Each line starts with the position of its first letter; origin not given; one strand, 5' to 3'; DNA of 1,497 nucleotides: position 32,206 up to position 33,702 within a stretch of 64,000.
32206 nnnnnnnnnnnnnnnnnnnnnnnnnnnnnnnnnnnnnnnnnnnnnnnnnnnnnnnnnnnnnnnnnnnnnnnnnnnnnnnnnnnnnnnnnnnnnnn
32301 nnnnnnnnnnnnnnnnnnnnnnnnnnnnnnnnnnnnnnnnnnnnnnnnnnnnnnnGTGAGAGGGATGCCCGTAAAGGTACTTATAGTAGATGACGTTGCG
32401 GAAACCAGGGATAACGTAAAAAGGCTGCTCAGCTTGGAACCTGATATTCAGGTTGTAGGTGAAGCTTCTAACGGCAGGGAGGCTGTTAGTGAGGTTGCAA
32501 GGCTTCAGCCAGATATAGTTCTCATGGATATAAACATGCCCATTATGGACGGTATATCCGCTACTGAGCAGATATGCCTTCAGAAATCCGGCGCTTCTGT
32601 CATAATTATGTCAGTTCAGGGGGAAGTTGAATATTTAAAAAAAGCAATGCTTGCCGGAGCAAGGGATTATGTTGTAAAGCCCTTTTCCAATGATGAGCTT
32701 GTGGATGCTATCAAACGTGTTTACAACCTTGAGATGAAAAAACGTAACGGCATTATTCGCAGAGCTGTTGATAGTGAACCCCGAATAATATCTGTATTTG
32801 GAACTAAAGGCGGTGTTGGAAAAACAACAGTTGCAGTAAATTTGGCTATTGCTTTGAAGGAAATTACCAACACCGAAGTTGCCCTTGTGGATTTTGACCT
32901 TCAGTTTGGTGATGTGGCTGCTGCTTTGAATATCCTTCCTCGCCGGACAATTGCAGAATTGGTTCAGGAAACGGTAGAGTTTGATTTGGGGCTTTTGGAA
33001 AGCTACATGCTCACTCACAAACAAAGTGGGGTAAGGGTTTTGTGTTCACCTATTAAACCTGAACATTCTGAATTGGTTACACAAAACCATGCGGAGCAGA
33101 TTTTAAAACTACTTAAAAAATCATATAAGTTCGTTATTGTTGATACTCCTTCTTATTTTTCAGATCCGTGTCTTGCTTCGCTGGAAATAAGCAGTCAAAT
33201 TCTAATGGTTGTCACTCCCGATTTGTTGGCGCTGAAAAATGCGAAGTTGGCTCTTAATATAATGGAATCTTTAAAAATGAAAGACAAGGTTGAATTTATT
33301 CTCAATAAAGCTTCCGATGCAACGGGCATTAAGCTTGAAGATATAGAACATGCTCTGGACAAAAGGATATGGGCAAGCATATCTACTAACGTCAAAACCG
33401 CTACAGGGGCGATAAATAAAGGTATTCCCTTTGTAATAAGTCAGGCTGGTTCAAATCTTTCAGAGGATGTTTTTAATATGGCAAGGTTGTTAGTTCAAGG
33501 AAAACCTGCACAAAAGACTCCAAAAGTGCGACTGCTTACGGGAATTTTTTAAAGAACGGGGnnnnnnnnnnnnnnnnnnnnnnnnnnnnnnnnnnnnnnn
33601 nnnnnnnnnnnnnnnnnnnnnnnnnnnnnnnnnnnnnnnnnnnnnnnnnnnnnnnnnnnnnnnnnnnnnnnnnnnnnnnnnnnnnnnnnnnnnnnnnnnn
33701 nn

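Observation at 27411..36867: DegS-DegU two-component system placed immediately upstream of a complete Flp/Tad pilus operon whose CpaE/TadZ carries its own receiver domain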

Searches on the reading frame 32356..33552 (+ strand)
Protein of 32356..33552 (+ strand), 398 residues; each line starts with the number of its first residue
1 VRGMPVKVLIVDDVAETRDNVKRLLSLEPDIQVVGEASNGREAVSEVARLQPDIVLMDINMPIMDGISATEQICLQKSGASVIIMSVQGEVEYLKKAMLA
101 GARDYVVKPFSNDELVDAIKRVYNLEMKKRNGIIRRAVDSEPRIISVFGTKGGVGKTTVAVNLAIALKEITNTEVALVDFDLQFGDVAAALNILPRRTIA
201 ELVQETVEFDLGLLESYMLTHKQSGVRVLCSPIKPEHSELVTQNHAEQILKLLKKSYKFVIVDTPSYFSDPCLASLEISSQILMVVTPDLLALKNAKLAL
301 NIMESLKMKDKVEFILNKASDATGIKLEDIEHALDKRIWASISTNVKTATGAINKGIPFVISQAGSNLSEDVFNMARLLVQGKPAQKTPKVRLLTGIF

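Call 3: search_protein_families(library=pfam, proteins=[window:32356-33552:+], max_evalue=0.01)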
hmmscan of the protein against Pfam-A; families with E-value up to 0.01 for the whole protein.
window:32356-33552:+ (398 aa): 7 families
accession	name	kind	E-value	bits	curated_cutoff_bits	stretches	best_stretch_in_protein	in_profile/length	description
PF00072.30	Response_reg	-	4.6e-29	101.3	30.2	1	8-120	1-111/111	Response regulator receiver domain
PF13614.12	AAA_31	-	1.1e-17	65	27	1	143-309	2-170/177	AAA domain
PF10609.15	ParA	-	1.3e-12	48.2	27.1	1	143-309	4-166/246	NUBPL iron-transfer P-loop NTPase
PF01656.29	CbiA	-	1.5e-12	48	25.4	1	145-348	1-115/125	CobQ/CobB/MinD/ParA nucleotide binding domain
PF06564.18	CBP_BcsQ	-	1.8e-06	28.1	21.3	1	144-180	3-38/234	Cellulose biosynthesis protein BcsQ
PF09140.17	MipZ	-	5.2e-06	26.4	20.7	1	145-267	3-110/262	ATPase MipZ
PF02374.21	ArsA_ATPase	-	0.00082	19.1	24.3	1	147-171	5-29/305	Anion-transporting ATPase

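Call 4: search_protein_families(library=ncbifam, proteins=[window:32356-33552:+], max_evalue=0.01)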
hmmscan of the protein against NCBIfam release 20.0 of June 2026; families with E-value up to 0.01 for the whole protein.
window:32356-33552:+ (398 aa): 118 families (the best 25 are shown)
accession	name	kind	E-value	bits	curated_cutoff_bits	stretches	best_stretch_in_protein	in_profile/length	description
NF001965.0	PRK00742.1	subfamily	3.5e-27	95.6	293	1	4-113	2-112/357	chemotaxis-specific protein-glutamate methyltransferase CheB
NF041367.1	CheY_Halo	equivalog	5.1e-27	94.5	200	1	8-122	1-113/114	chemotaxis protein CheY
NF052445.1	RespRegMctR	equivalog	6.5e-26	91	300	1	5-124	1-120/205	two-component system response regulator MctR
NF007935.0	PRK10651.1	equivalog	1e-24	86.9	250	1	5-127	6-128/216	two-component system response regulator NarL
NF009206.0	PRK12555.1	subfamily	1.8e-24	86.4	342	1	6-113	1-109/340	chemotaxis-specific protein-glutamate methyltransferase CheB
NF008469.0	PRK11361.1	equivalog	2.4e-24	85.9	714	1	7-139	6-137/461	acetoacetate metabolism transcriptional regulator AtoC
NF007018.1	PRK09483.1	equivalog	2.3e-23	83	280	1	6-124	2-120/217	UvrY/SirA/GacA family response regulator transcription factor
TIGR01969.1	minD_arch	subfamily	2.5e-23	82.5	201.75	1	143-385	1-236/251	cell division ATPase MinD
TIGR02875.1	spore_0_A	equivalog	1.1e-22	80.6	200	1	5-127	2-126/262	sporulation transcription factor Spo0A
TIGR01968.1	minD_bact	equivalog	1.9e-21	76.6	212.9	1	143-378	2-235/261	septum site-determining protein MinD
NF008677.0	PRK11697.1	equivalog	1e-20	74.2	246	1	6-131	2-124/238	two-component system response regulator BtsR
NF047785.1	respo_reg_MadR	equivalog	7e-19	68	300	1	6-124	1-122/209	MadR family response regulator transcription factor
NF007708.0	PRK10403.1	equivalog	2e-18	66.6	343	1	4-121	5-122/215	nitrate/nitrite response regulator protein NarP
NF011896.0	PRK15369.1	equivalog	5.8e-18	65.3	242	1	5-123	3-121/211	two component system response regulator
NF041546.1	ParA_partition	equivalog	1.8e-16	60.3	180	2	144-183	1-39/203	ParA family partition ATPase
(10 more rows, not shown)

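Call 11: find_homologous_proteins(query=window:32356-33552:+, max_evalue=1e-10)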
Query window:32356-33552:+ (398 aa): 4358 proteins with E <= 1e-10 among 8000 candidates; the best 120 are listed.
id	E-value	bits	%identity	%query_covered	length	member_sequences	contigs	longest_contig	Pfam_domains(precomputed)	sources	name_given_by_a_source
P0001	3.3e-247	837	100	99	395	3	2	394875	PF10609.16,PF01656.30,PF13614.13,PF09140.18,PF06564.19,PF00072.31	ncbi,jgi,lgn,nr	ncbi:MAG TPA: histidine kinase [Peptococcaceae bacterium]|nr:MAG: Response regulator receiver protei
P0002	1.1e-181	622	72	99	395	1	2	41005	PF10609.16,PF01656.30,PF13614.13,PF09140.18,PF00072.31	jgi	-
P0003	2.6e-181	620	72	99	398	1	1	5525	PF00142.25,PF10609.16,PF01656.30,PF13614.13,PF09140.18,PF00072.31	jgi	-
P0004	3.2e-167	574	65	99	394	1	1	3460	PF10609.16,PF01656.30,PF13614.13,PF09140.18,PF06564.19,PF00072.31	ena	-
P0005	5.9e-167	573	65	99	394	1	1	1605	PF10609.16,PF01656.30,PF13614.13,PF09140.18,PF06564.19,PF00072.31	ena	-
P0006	4.8e-147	508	60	99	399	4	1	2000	PF10609.16,PF01656.30,PF13614.13,PF09140.18,PF02374.22,PF00072.31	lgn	-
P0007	7.9e-143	494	57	99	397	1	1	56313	PF10609.16,PF01656.30,PF13614.13,PF00072.31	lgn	-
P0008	3.5e-142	492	57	99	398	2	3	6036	PF10609.16,PF01656.30,PF13614.13,PF00072.31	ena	-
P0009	5.7e-142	491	58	99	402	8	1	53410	PF00142.25,PF10609.16,PF01656.30,PF13614.13,PF00072.31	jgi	jgi:pilus assembly protein CpaE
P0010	9.3e-141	487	57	99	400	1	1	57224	PF00142.25,PF10609.16,PF01656.30,PF13614.13,PF00072.31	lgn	-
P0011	1.4e-139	483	57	99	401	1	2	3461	PF00142.25,PF10609.16,PF01656.30,PF13614.13,PF00072.31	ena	-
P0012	9.2e-139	480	59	93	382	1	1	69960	PF10609.16,PF01656.30,PF13614.13,PF00072.31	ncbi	ncbi:MAG: response regulator [Bacillota bacterium]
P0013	1.7e-137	476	57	96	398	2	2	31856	PF00142.25,PF10609.16,PF01656.30,PF13614.13,PF00072.31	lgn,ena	-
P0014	1.8e-136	473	57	96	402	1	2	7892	PF10609.16,PF01656.30,PF13614.13,PF02374.22,PF00072.31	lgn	-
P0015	2.0e-134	466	56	95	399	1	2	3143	PF00142.25,PF10609.16,PF01656.30,PF13614.13,PF09140.18,PF00072.31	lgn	-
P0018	2.9e-127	443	52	99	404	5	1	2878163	PF10609.16,PF01656.30,PF13614.13,PF09140.18,PF00072.31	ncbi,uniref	ncbi:response regulator [Phosphitispora sp. TUW77]|uniref:response regulator n=1 Tax=Phosphitispora 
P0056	6.3e-119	415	48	99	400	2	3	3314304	PF00142.25,PF10609.16,PF01656.30,PF13614.13,PF13500.13,PF09140.18,PF06564.19,PF02374.22,PF00072.31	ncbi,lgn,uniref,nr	ncbi:response regulator [Zhaonella formicivorans]|uniref:response regulator n=1 Tax=Zhaonella formic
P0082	2.4e-117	410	50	95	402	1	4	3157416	PF00142.25,PF10609.16,PF01656.30,PF13614.13,PF09140.18,PF06564.19,PF02374.22,PF00072.31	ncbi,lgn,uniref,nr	ncbi:response regulator [Thermincola potens]|uniref:Stage 0 sporulation protein A homolog n=1 Tax=Th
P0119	1.8e-114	400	49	99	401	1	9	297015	PF10609.16,PF01656.30,PF13614.13,PF09140.18,PF00072.31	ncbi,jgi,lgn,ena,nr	ncbi:MAG: hypothetical protein APF76_13940 [Desulfitibacter sp. BRH_c19]|nr:MAG: hypothetical protei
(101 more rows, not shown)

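Call 15: search_solved_structures(query=window:32356-33552:+, max_evalue=0.00001, show_alignments=0)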
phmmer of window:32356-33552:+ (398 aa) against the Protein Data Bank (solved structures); distinct sequences matched with E-value up to 0.00001: 234 (the best 60 are shown).
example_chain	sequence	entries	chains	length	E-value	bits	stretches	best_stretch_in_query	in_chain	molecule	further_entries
9rhz_C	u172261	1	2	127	6e-24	87.8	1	5-120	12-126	Chemotaxis protein CheY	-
4iga_A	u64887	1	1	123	1e-22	83.8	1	5-122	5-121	Chemotaxis protein CheY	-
1tmy_A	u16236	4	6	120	1.6e-22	83.2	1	6-122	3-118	CHEY PROTEIN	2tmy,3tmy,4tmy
6er7_A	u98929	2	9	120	1.8e-22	83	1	7-123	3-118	120aa long hypothetical chemotaxis protein (CheY)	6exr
1u0s_Y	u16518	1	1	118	2.6e-22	82.4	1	7-122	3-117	Chemotaxis protein cheY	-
4qyw_A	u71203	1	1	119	3.7e-21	78.6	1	7-122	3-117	Chemotaxis protein CheY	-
6c40_B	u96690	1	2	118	4e-21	78.5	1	7-122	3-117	Chemotaxis protein CheY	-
9xzo_A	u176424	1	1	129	5.7e-20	74.7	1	6-123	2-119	De novo protein M1X0B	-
8q52_A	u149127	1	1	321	1.1e-19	73.8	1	5-114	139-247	Leucine-specific-binding protein,Chemotaxis protein CheY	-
1a04_A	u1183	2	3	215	1.7e-19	73.2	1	5-123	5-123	NITRATE/NITRITE RESPONSE REGULATOR PROTEIN NARL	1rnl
6wsh_A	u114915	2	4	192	2e-19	72.9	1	4-136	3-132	Response regulator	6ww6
7od9_B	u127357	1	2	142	9.1e-19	70.8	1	6-124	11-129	Response regulator receiver protein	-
6ekg_Y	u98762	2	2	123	1.2e-18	70.3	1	6-122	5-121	Chemotaxis protein CheY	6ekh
5hev_A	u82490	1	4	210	1.9e-18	69.7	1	6-123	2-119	Response regulator protein VraR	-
7ve6_A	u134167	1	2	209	5.9e-18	68.1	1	4-123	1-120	Response regulator protein VraR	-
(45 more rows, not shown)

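Call 21: find_related_loci(query=A1, collection=genome_contigs, flank=10000)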
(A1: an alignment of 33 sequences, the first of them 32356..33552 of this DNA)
Query A1 (398 aa) in genome_contigs; peptide patterns used: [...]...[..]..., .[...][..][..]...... (x = any residue, [..] = any of these).
600 stretches matched a pattern (row limit reached: there are more); 586 encode a relative of the query (tblastn E <= 1e-3); the best 80 are kept; 80 distinct loci.
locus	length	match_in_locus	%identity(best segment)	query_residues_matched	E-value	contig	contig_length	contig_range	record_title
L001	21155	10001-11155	48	6-387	3e-126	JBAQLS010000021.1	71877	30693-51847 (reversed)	MAG: Carboxydocellales bacterium isolate MFD12068_ilm_asm_bin15 k127_51564, whole genome shotgun sequence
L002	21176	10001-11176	48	6-392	6e-116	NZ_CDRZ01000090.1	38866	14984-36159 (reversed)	Syntrophaceticus schinkii strain Sp3, whole genome shotgun sequence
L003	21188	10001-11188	48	6-389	3e-115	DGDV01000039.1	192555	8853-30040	MAG TPA_asm: Firmicutes bacterium UBA3943 UBA3943_contig_1068, whole genome shotgun sequence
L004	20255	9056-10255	46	1-396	4e-110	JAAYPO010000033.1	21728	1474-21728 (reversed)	MAG: Clostridiaceae bacterium isolate AS22ysBPME_234 47129_AS22, whole genome shotgun sequence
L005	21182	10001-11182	45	6-398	3e-107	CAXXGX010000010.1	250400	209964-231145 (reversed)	MAG: Clostridia bacterium isolate 6f746f25-b6c4-487c-b3b2-1da827f770e4 genome assembly, contig: contig_10, whole genome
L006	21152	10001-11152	46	4-382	5e-105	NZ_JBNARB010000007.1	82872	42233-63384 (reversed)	MAG: Thermovenabulum sp. isolate Kamch4316-2DMB-04 bin21.fa-7, whole genome shotgun sequence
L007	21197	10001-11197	43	5-394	5e-100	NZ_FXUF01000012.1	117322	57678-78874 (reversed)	Anoxynatronum buryatiense strain Su22 Ga0139014_112, whole genome shotgun sequence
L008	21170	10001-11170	43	3-381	9e-99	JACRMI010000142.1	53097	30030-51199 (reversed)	MAG: Chloroflexi bacterium isolate NC_groundwater_1903_Pr3_S2p5_53_18 SR2-18-S2p5_coassembly_scaffold_283285, whole geno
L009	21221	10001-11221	42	6-398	1e-98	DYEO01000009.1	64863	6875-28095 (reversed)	MAG TPA_asm: Dethiobacter sp. isolate Tomsk_51_21 Tomsk_k141_10631, whole genome shotgun sequence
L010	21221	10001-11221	41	6-398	3e-97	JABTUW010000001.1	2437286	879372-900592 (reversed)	MAG: Anaerolineales bacterium isolate H5_CFX7 seq001, whole genome shotgun sequence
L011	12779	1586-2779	42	3-388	4e-97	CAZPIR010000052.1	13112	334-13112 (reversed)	MAG TPA_asm: uncultured Anaerolineaceae bacterium isolate SRP272421_co4_372 genome assembly, contig: NODE_13663_length_1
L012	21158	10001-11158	44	6-381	9e-97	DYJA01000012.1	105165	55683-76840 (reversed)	MAG TPA_asm: Candidatus Aquidulcis sp. isolate FI88_2_58_12 Afr_mines_FI88_111_length_105165_cov_4_848368, whole genome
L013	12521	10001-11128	44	6-376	9e-96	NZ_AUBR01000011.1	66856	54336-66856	Desulfovirgula thermocuniculi DSM 16036 G454DRAFT_scaffold00010.10_C, whole genome shotgun sequence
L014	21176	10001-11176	41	6-384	1e-94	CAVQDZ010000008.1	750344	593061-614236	MAG: uncultured Chloroflexia bacterium isolate MFD02134.bin.2.238 genome assembly, contig: contig_34039, whole genome sh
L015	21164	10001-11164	42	6-380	3e-94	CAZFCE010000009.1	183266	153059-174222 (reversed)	MAG TPA_asm: uncultured Caldilineaceae bacterium isolate binchicken_co20_290 genome assembly, contig: NODE_159_length_18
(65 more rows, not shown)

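Call 28: find_encoding_contigs(protein=P0002, flank=10000, max_places=2)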
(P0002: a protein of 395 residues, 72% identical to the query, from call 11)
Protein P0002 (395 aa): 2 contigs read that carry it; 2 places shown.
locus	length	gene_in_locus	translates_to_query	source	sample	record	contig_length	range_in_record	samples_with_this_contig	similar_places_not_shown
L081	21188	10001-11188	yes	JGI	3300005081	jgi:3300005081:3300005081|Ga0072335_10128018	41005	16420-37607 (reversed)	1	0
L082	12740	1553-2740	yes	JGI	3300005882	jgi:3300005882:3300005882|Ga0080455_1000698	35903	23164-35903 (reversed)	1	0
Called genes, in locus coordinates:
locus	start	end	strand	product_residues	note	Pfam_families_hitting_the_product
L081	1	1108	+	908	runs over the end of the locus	PF00111:Fer2 (weak), PF13510:Fer2_4, PF10588:NADH-G_4Fe-4S_3, PF12838:Fer4_7, PF22117:Fer4_Nqo3, PF04879:Molybdop_Fe4S4, PF00384:Molybdopterin, PF01568:Molydop_binding, +1 more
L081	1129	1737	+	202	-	PF01257:2Fe-2S_thioredx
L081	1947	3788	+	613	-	PF20250:FapA_N, PF03961:FapA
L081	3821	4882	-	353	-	PF01883:FeS_assembly_P, PF01656:CbiA, PF09140:MipZ (weak), PF10609:ParA, PF13614:AAA_31 (faint)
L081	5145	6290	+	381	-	PF05384:DegS, PF07730:HisKA_3, PF02518:HATPase_c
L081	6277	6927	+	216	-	PF00072:Response_reg, PF00196:GerE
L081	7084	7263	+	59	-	PF04964:Flp_Fap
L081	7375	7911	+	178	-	PF01478:Peptidase_A24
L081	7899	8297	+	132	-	PF07811:TadE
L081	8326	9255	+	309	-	PF13400:Tad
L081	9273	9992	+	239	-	PF08666:SAF, PF16976:RcpC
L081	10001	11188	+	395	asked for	PF00072:Response_reg, PF09140:MipZ (faint), PF01656:CbiA, PF10609:ParA, PF13614:AAA_31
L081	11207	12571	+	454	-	PF00437:T2SSE, PF27713:UCP018868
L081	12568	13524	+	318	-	PF00482:T2SSF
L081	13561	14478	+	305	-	PF00482:T2SSF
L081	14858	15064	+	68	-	-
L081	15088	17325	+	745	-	PF02743:dCache_1, PF00672:HAMP (weak), PF00015:MCPsignal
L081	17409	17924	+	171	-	PF01584:CheW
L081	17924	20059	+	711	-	PF01627:Hpt, PF07194:P2, PF02895:H-kinase_dim, PF02518:HATPase_c, PF01584:CheW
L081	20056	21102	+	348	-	PF00072:Response_reg, PF01339:CheB_methylest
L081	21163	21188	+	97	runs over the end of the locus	PF04316:FlgM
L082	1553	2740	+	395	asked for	PF00072:Response_reg, PF09140:MipZ (faint), PF01656:CbiA, PF10609:ParA, PF13614:AAA_31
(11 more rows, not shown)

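Call 29: find_encoding_contigs(protein=P0007, flank=10000, max_places=2)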
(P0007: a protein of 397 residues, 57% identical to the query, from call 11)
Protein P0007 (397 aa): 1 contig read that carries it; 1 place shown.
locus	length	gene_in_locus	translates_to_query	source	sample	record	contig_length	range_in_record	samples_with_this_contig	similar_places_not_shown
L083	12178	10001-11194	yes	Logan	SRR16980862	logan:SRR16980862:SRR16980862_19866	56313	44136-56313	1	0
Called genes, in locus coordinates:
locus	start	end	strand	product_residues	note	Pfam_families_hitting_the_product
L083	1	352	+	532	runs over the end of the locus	PF01266:DAO (faint), PF03486:HI0933_like (faint), PF07992:Pyr_redox_2, PF13450:NAD_binding_8 (faint), PF13738:Pyr_redox_3, PF00070:Pyr_redox, PF02852:Pyr_redox_dim, PF00581:Rhodanese (weak), +2 more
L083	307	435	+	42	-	-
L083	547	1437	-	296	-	-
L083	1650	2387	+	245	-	PF02535:Zip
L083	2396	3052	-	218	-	PF00730:HhH-GPD, PF00633:HHH (weak)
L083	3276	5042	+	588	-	PF20250:FapA_N, PF03961:FapA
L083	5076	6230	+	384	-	PF05384:DegS, PF07730:HisKA_3, PF13581:HATPase_c_2 (faint), PF02518:HATPase_c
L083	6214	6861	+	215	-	PF00072:Response_reg, PF04545:Sigma70_r4 (weak), PF08281:Sigma70_r4_2 (faint), PF00196:GerE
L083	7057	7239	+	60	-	PF04964:Flp_Fap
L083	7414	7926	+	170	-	PF01478:Peptidase_A24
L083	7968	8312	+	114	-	PF07811:TadE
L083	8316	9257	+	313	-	PF13400:Tad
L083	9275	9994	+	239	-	PF08666:SAF, PF16976:RcpC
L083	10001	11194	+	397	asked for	PF00072:Response_reg, PF10609:ParA (weak), PF01656:CbiA, PF13614:AAA_31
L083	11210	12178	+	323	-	?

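Call 30: find_encoding_contigs(protein=P0082, flank=10000, max_places=1)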
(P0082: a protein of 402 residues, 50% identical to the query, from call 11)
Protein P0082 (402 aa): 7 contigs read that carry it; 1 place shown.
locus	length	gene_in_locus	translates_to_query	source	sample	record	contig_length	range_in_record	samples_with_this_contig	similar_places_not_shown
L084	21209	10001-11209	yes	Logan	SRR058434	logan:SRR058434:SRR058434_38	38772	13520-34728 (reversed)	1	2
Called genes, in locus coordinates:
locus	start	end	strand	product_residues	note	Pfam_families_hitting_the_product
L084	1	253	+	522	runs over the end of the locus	PF01554:MatE (faint), PF03023:MurJ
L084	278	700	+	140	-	PF22817:ApeP-like, PF07977:FabA, PF22818:ApeI-like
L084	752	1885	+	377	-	PF00953:Glycos_transf_4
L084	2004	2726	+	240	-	PF20730:YetF_N (weak), PF04239:DUF421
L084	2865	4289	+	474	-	PF02878:PGM_PMM_I, PF02879:PGM_PMM_II, PF02880:PGM_PMM_III, PF00408:PGM_PMM_IV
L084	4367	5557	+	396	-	PF05384:DegS, PF07730:HisKA_3, PF02518:HATPase_c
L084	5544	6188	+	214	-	PF00072:Response_reg, PF00196:GerE, PF04545:Sigma70_r4 (weak), PF08281:Sigma70_r4_2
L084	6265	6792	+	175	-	PF00535:Glycos_transf_2 (weak)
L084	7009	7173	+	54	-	PF04964:Flp_Fap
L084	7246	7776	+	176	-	PF01478:Peptidase_A24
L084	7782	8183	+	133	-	PF07811:TadE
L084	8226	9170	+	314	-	PF13400:Tad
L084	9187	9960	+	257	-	PF08666:SAF, PF16976:RcpC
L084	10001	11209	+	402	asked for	PF00072:Response_reg, PF00142:Fer4_NifH (weak), PF01656:CbiA, PF02374:ArsA_ATPase (faint), PF06564:CBP_BcsQ (faint), PF09140:MipZ (weak), PF10609:ParA, PF13614:AAA_31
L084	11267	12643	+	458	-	PF00437:T2SSE, PF27713:UCP018868 (weak)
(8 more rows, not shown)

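Call 32: find_encoding_contigs(protein=P0018, flank=10000, max_places=1)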
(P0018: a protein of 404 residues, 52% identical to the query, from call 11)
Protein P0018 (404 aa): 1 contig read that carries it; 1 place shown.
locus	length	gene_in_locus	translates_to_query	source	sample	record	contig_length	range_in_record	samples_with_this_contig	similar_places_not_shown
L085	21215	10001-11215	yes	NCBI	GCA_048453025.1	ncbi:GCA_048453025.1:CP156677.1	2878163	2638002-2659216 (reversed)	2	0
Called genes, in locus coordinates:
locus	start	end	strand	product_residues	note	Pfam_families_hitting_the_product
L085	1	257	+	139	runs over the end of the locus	PF22817:ApeP-like, PF07977:FabA, PF22818:ApeI-like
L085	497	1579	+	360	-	PF00953:Glycos_transf_4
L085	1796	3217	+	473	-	PF02878:PGM_PMM_I, PF02879:PGM_PMM_II, PF02880:PGM_PMM_III, PF00408:PGM_PMM_IV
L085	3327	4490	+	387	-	PF05384:DegS, PF07730:HisKA_3, PF02518:HATPase_c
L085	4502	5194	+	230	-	PF00072:Response_reg, PF00196:GerE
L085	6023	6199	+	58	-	PF04964:Flp_Fap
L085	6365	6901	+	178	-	PF01478:Peptidase_A24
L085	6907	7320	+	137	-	PF07811:TadE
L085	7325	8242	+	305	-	PF13400:Tad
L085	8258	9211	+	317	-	PF13400:Tad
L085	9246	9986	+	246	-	PF08666:SAF, PF16976:RcpC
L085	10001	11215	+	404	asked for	PF00072:Response_reg, PF01656:CbiA, PF09140:MipZ (weak), PF10609:ParA, PF13614:AAA_31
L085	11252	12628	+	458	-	PF00437:T2SSE, PF27713:UCP018868 (weak)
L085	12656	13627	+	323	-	PF00482:T2SSF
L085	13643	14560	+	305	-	PF00482:T2SSF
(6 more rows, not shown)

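Call 33: find_encoding_contigs(protein=P0056, flank=10000, max_places=1)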
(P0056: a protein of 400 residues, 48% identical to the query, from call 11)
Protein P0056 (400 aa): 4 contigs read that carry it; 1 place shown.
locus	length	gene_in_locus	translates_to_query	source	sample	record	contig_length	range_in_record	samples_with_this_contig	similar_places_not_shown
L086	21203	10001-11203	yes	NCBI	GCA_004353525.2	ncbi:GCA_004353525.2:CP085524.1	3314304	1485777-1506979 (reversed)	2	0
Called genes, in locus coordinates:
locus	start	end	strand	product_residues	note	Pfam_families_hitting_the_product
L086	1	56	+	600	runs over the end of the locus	PF01807:Zn_ribbon_DnaG, PF08275:DNAG_N, PF01751:Toprim, PF13155:Toprim_2, PF13362:Toprim_3, PF13662:Toprim_4, PF10410:DnaB_bind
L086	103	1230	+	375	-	PF03979:Sigma70_r1_1, PF00140:Sigma70_r1_2, PF04542:Sigma70_r2, PF04539:Sigma70_r3, PF04545:Sigma70_r4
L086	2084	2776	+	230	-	PF12847:Methyltransf_18, PF04816:TrmK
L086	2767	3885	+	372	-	PF01784:DUF34_NIF3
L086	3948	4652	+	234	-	PF02591:Zn_ribbon_9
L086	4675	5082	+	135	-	PF00075:RNase_H, PF13456:RVT_3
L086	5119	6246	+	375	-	PF05384:DegS, PF07730:HisKA_3, PF02518:HATPase_c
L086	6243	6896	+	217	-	PF00072:Response_reg, PF00196:GerE, PF08281:Sigma70_r4_2 (weak)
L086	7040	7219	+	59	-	PF04964:Flp_Fap (weak)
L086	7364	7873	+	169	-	PF01478:Peptidase_A24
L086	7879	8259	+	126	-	PF07811:TadE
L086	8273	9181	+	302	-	PF13400:Tad, PF09977:Tad_C (weak)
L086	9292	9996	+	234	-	PF08666:SAF (weak), PF16976:RcpC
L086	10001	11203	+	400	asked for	PF00072:Response_reg, PF00142:Fer4_NifH (weak), PF01656:CbiA, PF02374:ArsA_ATPase (weak), PF09140:MipZ (weak), PF10609:ParA, PF13500:AAA_26 (weak), PF13614:AAA_31, +1 more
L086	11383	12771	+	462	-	PF00437:T2SSE, PF27713:UCP018868 (weak)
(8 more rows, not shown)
